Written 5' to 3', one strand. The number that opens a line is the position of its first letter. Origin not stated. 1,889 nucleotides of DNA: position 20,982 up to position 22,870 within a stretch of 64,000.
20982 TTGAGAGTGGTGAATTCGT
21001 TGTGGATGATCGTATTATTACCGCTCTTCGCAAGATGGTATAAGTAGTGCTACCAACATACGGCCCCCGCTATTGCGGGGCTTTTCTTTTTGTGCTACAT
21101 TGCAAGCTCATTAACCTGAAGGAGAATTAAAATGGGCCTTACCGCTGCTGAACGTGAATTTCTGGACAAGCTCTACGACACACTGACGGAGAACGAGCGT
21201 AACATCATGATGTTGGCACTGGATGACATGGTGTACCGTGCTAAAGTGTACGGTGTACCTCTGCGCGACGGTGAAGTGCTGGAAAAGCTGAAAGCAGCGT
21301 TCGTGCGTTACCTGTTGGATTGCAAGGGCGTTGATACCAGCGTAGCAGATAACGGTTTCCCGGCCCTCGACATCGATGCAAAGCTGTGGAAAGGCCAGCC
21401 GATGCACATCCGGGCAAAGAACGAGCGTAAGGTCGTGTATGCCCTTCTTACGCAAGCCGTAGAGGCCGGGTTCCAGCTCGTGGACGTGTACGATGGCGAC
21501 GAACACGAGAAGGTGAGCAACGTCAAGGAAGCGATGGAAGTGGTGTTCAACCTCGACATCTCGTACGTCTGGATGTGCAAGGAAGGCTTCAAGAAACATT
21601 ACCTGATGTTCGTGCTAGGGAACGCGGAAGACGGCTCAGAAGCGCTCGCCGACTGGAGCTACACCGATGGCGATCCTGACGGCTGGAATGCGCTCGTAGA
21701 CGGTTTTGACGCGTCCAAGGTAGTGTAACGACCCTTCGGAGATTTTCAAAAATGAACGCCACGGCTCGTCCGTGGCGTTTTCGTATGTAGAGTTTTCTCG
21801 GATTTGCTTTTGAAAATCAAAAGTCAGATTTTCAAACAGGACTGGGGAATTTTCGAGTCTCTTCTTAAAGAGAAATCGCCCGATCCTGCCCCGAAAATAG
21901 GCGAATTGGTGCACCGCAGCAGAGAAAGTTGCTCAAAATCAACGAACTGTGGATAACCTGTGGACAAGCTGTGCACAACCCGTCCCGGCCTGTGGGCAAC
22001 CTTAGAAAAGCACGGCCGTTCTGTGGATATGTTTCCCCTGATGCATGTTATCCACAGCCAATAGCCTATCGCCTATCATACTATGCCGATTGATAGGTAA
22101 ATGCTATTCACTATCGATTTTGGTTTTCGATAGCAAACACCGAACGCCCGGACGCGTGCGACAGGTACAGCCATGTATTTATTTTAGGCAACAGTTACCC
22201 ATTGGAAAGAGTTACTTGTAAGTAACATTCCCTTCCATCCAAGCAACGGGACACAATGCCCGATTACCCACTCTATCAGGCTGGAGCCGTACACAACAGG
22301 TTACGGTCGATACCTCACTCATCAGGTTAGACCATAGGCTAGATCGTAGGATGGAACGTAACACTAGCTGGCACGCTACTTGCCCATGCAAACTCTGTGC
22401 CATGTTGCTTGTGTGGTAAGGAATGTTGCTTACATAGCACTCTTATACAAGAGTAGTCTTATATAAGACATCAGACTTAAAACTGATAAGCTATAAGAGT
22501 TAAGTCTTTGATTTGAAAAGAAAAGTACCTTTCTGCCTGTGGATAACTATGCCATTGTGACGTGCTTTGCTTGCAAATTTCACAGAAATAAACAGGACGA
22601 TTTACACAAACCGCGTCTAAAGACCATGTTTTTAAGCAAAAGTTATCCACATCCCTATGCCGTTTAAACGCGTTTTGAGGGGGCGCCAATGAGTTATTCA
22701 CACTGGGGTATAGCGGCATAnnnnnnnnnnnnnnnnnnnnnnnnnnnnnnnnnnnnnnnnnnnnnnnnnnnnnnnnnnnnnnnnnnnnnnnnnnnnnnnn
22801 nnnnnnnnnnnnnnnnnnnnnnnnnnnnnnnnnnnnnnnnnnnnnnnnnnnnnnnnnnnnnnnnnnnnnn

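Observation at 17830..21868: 3.9-kb plus-strand gene island bracketed by ~75-bp direct repeats inside the minus-strand replication module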

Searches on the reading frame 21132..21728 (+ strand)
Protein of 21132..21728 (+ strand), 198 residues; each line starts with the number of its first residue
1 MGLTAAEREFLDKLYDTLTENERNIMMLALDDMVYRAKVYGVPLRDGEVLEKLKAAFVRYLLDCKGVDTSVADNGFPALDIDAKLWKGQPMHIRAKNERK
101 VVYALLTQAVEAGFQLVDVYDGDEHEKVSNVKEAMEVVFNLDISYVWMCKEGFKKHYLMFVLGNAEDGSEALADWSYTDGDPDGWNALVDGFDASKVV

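Call 8: search_protein_families(library=pfam, proteins=[window:21132-21728:+], max_evalue=0.01)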
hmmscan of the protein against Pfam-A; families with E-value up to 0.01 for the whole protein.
window:21132-21728:+ (198 aa): 0 families

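Call 9: search_protein_families(library=phrogs, proteins=[window:21132-21728:+], max_evalue=0.01)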
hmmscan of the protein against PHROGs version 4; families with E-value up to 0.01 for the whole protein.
window:21132-21728:+ (198 aa): 2 families
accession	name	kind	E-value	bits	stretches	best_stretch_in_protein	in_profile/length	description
phrog_4158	-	unknown function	3.6e-14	53.9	1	78-182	22-117/130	-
phrog_5680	-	unknown function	0.007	17.1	1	92-177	63-152/175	-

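Call 14: find_encoding_contigs(protein=window:21132-21728:+, flank=10000, max_places=10)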
Protein window:21132-21728:+ (198 aa): 9 contigs read that carry it; 6 places shown.
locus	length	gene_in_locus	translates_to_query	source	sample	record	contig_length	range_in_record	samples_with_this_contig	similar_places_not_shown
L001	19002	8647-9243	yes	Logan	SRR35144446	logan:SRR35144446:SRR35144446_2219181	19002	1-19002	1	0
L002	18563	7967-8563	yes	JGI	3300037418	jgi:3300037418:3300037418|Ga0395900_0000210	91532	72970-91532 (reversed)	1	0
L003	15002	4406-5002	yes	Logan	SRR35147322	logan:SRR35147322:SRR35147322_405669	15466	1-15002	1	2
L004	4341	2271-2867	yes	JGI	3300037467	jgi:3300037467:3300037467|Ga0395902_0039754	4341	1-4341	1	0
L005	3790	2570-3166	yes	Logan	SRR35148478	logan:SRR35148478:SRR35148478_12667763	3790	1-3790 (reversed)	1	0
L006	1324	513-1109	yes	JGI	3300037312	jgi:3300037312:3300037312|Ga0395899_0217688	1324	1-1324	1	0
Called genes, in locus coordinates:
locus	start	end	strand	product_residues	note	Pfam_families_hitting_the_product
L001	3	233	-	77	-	?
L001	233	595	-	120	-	-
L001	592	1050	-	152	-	PF07486:Hydrolase_2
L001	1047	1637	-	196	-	PF13392:HNH_3 (weak)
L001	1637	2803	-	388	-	PF21189:PHA02142, PF09414:RNA_ligase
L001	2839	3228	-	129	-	-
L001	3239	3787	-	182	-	-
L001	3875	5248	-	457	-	PF01068:DNA_ligase_A_M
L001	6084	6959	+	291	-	-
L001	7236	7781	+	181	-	-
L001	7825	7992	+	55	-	-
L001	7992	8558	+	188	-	-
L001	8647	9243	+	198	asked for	-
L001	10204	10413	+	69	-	-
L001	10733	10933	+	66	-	-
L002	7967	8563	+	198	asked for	-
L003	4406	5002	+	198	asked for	-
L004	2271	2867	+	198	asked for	-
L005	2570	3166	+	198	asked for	-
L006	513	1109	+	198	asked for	-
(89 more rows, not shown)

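Call 16: find_related_loci(query=window:21132-21728:+, collection=viral_contigs, flank=10000)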
Query window:21132-21728:+ (198 aa) in viral_contigs; peptide patterns used: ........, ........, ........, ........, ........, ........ (x = any residue, [..] = any of these).
13 stretches matched a pattern, but none encodes a relative of the query by tblastn (E <= 1e-3).

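Call 60: find_homologous_proteins(query=window:21132-21728:+, max_evalue=0.001)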
Query window:21132-21728:+ (198 aa): 9 proteins with E <= 0.001 among 150 candidates.
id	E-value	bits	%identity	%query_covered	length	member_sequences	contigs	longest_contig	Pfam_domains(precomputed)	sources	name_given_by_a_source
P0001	8.1e-128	442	99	100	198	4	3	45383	-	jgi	jgi:hypothetical protein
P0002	3.3e-109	381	84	100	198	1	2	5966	-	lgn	-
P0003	1.1e-106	373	83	100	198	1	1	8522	-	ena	-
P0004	3.1e-99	349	81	100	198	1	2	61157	-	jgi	jgi:hypothetical protein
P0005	3.2e-80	287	64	100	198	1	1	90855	-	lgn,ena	-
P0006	9.5e-80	285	64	99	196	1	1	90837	-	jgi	-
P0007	1.5e-58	216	60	84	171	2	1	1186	-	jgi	jgi:hypothetical protein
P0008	5.6e-55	204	51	97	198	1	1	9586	-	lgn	-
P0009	8.4e-53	197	50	100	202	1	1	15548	-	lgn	-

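Call 61: find_encoding_contigs(protein=P0004, flank=8000, max_places=2)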
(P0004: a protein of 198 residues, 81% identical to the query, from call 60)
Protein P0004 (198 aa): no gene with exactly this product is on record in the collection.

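Call 62: find_encoding_contigs(protein=P0003, flank=8000, max_places=2)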
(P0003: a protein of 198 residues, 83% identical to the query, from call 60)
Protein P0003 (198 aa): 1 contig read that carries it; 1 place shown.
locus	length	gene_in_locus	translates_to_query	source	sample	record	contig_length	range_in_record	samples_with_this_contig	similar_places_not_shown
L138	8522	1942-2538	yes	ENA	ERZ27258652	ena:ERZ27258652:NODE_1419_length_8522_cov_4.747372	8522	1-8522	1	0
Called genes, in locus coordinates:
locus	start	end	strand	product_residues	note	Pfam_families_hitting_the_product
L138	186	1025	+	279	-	-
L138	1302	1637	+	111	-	-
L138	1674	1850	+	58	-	-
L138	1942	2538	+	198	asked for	-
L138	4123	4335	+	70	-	-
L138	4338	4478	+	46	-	-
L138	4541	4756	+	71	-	-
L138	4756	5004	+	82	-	-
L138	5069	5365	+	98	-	-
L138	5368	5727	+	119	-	-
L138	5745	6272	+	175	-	-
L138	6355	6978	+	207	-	-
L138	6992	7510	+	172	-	-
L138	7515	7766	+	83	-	-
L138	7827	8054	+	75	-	-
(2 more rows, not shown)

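Call 63: find_encoding_contigs(protein=P0009, flank=8000, max_places=2)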
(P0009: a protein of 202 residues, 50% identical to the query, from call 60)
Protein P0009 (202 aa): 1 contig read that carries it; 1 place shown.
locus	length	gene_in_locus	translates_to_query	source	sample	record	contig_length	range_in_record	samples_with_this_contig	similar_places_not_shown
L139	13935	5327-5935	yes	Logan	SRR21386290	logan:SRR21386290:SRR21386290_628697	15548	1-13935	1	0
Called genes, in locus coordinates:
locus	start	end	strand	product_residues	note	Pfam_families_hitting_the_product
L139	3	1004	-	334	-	?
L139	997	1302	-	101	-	-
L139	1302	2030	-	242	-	-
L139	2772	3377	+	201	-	-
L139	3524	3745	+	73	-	-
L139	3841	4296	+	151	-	-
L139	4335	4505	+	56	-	-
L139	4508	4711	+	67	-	-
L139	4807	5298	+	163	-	-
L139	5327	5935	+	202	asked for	-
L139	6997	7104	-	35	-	-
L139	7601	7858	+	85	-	-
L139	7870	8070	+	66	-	-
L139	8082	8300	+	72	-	-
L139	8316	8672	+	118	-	-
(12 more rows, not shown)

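Call 64: find_encoding_contigs(protein=P0008, flank=8000, max_places=2)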
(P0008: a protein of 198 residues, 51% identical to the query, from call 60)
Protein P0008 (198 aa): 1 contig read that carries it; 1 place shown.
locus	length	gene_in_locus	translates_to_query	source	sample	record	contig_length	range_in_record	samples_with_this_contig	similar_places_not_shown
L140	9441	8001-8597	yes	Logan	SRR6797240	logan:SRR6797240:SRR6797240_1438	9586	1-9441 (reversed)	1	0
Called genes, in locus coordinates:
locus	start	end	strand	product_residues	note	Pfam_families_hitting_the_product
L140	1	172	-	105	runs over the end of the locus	?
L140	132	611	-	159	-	PF07486:Hydrolase_2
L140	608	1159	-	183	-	PF13392:HNH_3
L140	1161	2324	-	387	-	PF21189:PHA02142, PF09414:RNA_ligase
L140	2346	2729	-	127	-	-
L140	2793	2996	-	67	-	-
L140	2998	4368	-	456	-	PF01068:DNA_ligase_A_M, PF14743:DNA_ligase_OB_2 (weak)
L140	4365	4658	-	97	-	-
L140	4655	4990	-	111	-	-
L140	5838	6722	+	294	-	-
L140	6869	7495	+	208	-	-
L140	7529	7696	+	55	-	-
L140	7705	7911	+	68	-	-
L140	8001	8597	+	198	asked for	-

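Call 104: predict_structure(alignment_id=A2)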
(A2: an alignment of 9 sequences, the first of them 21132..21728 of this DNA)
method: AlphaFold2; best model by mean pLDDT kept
length: 198 residues; sequences in the alignment: 9
mean_pLDDT: 77.3   pTM: 0.54
mean pLDDT of the five models: 77.3, 74.9, 72.4, 69.7, 68.3
residues with pLDDT >= 90: 26; 70-90: 129; 50-70: 38; < 50: 5
segments of 3 or more residues with pLDDT < 50: none
pLDDT, mean of each block of 10 residues (from residue 1): 73 83 84 77 65 80 76 73 53 71 91 92 85 89 86 85 59 61 84 78
secondary structure, 60 per line:
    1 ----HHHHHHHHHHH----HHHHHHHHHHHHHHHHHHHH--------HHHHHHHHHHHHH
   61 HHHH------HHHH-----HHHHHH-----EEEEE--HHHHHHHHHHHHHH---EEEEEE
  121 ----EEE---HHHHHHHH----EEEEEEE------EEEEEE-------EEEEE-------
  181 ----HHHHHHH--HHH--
elements in order: H5-15 H20-39 H48-64 H71-74 H80-85 E91-95 H98-111 E115-120 E125-127 H131-138 E143-149 E156-161 E169-173 H185-191

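Call 106: fold_search(model_id=the predicted structure, library=pdb)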
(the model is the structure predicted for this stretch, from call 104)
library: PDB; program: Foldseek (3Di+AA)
matches with E <= 10: 321; with E <= 0.001: 0
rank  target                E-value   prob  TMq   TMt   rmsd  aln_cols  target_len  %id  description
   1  6c0w_K                2.4e-02  0.38  0.21  0.21  14.7       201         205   13  Cryo-EM structure of human kinetochore protein CENP-N with the centromeric nucleosome containing CENP-A (released 2018-01-17)
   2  4qfg_A                3.0e-01  0.23  0.27  0.16  12.4       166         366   14  Structure of AMPK in complex with STAUROSPORINE inhibitor and in the absence of a synthetic activator (released 2014-08-06)
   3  7qla_A                4.2e-01  0.06  0.15  0.10  14.8       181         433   11  Structure of the Rab GEF complex Mon1-Ccz1 (released 2022-02-09)
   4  5u91_B                4.7e-01  0.09  0.21  0.14  17.8       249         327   10  Crystal structure of Tre/loxLTR complex (released 2017-07-26)
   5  5iso_A                5.3e-01  0.14  0.27  0.14  13.5       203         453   12  STRUCTURE OF FULL LENGTH HUMAN AMPK (NON-PHOSPHORYLATED AT T-LOOP) IN COMPLEX WITH A SMALL MOLECULE ACTIVATOR, A BENZI (released 2017-03-29)
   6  4ouh_C                5.9e-01  0.28  0.27  0.35  12.5       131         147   17  Crystal structure of the FP domain of Human PI31 Proteasome Inhibitor (released 2015-02-25)
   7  6jt2_A                7.1e-01  0.10  0.22  0.11  16.3       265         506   12  Structure of human soluble guanylate cyclase in the NO activated state (released 2019-09-04)
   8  5ezv_A                7.9e-01  0.12  0.27  0.14  14.8       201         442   11  X-ray crystal structure of AMP-activated protein kinase alpha-2/alpha-1 RIM chimaera (alpha-2(1-347)/alpha-1(349-401)/ (released 2016-03-09)
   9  9nlt_B                8.4e-01  0.35  0.28  0.46   5.2       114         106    5  Crystal Structure of Flpp3-minibinder687 Complex (released 2025-10-22)
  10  2vt8_A                8.9e-01  0.18  0.24  0.32  13.4       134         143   13  Structure of a conserved dimerisation domain within Fbox7 and PI31 (released 2008-05-20)
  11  6jt0_A                9.5e-01  0.08  0.22  0.10  17.4       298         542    9  Structure of human soluble guanylate cyclase in the unliganded state (released 2019-08-28)
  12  4ouh_B                1.0e+00  0.21  0.23  0.29   8.8       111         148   12  Crystal structure of the FP domain of Human PI31 Proteasome Inhibitor (released 2015-02-25)
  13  9d78_B                1.0e+00  0.03  0.14  0.12  17.5       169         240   16  Apo-OXA-58 carbapenemase (released 2024-12-11)
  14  7cqd_A                1.1e+00  0.41  0.24  0.43   4.7        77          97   13  The NZ-1 Fab complexed with the PDZ tandem fragment of A. aeolicus S2P homolog with the PA14 tag inserted between the  (released 2021-05-19)
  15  3wkl                  1.1e+00  0.21  0.21  0.23   7.8        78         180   14  The periplasmic PDZ tandem fragment of the RseP homologue from Aquifex aeolicus (released 2013-12-18)
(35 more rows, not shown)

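Call 113: search_dna_similar(query=window:21132-21728:+, collection=phages, mode=protein, max_rows=25, max_evalue=0.01)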
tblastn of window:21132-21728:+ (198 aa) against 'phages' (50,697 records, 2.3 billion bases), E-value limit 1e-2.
Records with a match: 31; places in all: 31; records where one place covers at least 80% of the query: 0.
Best place of each record, by identity: <60% 31.
By first word of the organism name: Microbacterium 24; Pseudomonas 5; Bacteriophage 2.
By host as written in the record: Microbacterium foliorum NRRL B-24224 SEA 11; Microbacterium foliorum NRRL B-24224 9; Pseudomonas sp. 3; Microbacterium foliorum NRRL B-24224-SEA 3; - 2; Pseudomonas fluorescens SBW25 2; Microbacterium foliorum NRRL-24224 1.
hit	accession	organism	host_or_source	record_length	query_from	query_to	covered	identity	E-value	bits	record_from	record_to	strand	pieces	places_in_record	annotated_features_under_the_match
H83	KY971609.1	Pseudomonas phage PspYZU01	Pseudomonas sp.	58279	77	194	60%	44.1%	4e-22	99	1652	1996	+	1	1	hypothetical protein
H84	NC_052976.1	Pseudomonas phage PspYZU01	Pseudomonas sp.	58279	77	194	60%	44.1%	4e-22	99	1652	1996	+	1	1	hypothetical protein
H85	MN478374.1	Bacteriophage Phobos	-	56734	77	194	60%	42.6%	2e-21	97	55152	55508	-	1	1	hypothetical protein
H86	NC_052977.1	Bacteriophage Phobos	-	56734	77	194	60%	42.6%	2e-21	97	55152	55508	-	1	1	hypothetical protein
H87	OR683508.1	Pseudomonas phage Ppu-503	Pseudomonas sp.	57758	77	194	60%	42.6%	2e-21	96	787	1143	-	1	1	hypothetical protein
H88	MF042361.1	Pseudomonas phage Skulduggery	Pseudomonas fluorescens SBW25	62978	76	194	60%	37.0%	2e-17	85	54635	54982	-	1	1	hypothetical protein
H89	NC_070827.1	Pseudomonas phage Skulduggery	Pseudomonas fluorescens SBW25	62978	76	194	60%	37.0%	2e-17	85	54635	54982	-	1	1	hypothetical protein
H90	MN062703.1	Microbacterium phage McGalleon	Microbacterium foliorum NRRL B-24224 SEA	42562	93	183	46%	38.5%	1e-3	45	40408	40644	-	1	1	60: hypothetical protein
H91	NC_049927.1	Microbacterium phage McGalleon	Microbacterium foliorum NRRL B-24224 SEA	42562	93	183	46%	38.5%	1e-3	45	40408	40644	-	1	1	60: hypothetical protein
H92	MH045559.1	Microbacterium phage Etna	Microbacterium foliorum NRRL B-24224-SEA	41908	93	167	38%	42.7%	4e-4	46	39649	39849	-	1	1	59: hypothetical protein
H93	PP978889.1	Microbacterium phage Agente005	Microbacterium foliorum NRRL B-24224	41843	93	167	38%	42.7%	1e-3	45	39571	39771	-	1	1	59: hypothetical protein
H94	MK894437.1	Microbacterium phage MonChoix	Microbacterium foliorum NRRL B-24224 SEA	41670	93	167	38%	42.7%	2e-3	44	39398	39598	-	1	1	58: hypothetical protein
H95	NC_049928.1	Microbacterium phage MonChoix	Microbacterium foliorum NRRL B-24224 SEA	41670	93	167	38%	42.7%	2e-3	44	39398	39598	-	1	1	58: hypothetical protein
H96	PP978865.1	Microbacterium phage FarmerDoug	Microbacterium foliorum NRRL B-24224 SEA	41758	93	164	36%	43.1%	5e-4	46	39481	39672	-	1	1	59: hypothetical protein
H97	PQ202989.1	Microbacterium phage Acosta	Microbacterium foliorum NRRL B-24224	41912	93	164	36%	43.1%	5e-4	46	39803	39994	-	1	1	61: hypothetical protein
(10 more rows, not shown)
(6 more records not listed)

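Call 115: get_annotated_region(hit=H83, flank=4000)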
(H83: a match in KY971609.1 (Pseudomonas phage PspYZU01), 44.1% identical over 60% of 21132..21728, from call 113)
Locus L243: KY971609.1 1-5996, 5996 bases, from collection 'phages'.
description: Pseudomonas phage PspYZU01, complete genome.
organism: Pseudomonas phage PspYZU01 (NCBI taxid 1983555)
taxonomy: Viruses; Duplodnaviria; Heunggongvirae; Uroviricota; Caudoviricetes; Casjensviridae; Phobosvirus; Phobosvirus PspYZU01
host: Pseudomonas sp.; source: sewage; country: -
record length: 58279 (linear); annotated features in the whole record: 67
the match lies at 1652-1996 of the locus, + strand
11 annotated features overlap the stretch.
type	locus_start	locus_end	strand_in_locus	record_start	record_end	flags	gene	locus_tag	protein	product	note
CDS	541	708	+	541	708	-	-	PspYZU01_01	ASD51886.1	hypothetical protein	-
CDS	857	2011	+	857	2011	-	-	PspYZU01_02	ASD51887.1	hypothetical protein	-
CDS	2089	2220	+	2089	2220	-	-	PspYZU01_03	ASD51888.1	hypothetical protein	-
CDS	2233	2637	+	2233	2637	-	-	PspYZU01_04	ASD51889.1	hypothetical protein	-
CDS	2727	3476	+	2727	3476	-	-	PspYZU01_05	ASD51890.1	hypothetical protein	-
CDS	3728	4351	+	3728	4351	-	-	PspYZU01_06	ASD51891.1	hypothetical protein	-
CDS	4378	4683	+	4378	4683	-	-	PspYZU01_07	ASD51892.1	hypothetical protein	-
CDS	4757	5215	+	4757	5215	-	-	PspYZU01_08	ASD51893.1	hypothetical protein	-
CDS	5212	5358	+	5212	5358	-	-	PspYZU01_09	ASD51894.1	hypothetical protein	-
CDS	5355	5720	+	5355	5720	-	-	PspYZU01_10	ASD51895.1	hypothetical protein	-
CDS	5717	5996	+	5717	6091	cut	-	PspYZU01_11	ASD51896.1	hypothetical protein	-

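Call 116: get_annotated_region(hit=H85, flank=4000)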
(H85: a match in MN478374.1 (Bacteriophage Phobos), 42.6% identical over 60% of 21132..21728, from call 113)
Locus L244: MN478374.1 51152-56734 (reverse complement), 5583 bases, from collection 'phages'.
description: Bacteriophage Phobos, complete genome.
organism: Bacteriophage Phobos (NCBI taxid 2662138)
taxonomy: Viruses; Duplodnaviria; Heunggongvirae; Uroviricota; Caudoviricetes; Casjensviridae; Phobosvirus; Phobosvirus phobos
host: -; source: -; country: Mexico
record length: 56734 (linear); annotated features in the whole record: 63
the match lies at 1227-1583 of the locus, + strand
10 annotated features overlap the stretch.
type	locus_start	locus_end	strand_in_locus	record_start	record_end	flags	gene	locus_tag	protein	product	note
CDS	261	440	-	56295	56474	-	-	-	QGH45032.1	hypothetical protein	Pho63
CDS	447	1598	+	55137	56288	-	-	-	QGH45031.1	hypothetical protein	Pho62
CDS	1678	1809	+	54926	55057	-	-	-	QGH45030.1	hypothetical protein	Pho61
CDS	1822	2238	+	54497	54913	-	-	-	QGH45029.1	hypothetical protein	Pho60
CDS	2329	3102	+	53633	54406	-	-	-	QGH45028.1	hypothetical protein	Pho59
CDS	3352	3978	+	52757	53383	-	-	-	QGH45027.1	hypothetical protein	Pho58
CDS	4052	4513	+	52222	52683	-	-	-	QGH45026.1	hypothetical protein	Pho57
CDS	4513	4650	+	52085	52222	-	-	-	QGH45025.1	hypothetical protein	Pho56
CDS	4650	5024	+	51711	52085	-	-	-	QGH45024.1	hypothetical protein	Pho55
CDS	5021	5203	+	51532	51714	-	-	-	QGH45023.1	hypothetical protein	Pho54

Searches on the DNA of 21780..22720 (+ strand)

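Call 114: search_dna_similar(query=window:21780-22720:+, collection=phages, mode=distant, max_rows=15, max_evalue=0.01)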
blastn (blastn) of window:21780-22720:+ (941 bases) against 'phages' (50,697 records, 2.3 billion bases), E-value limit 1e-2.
No match.
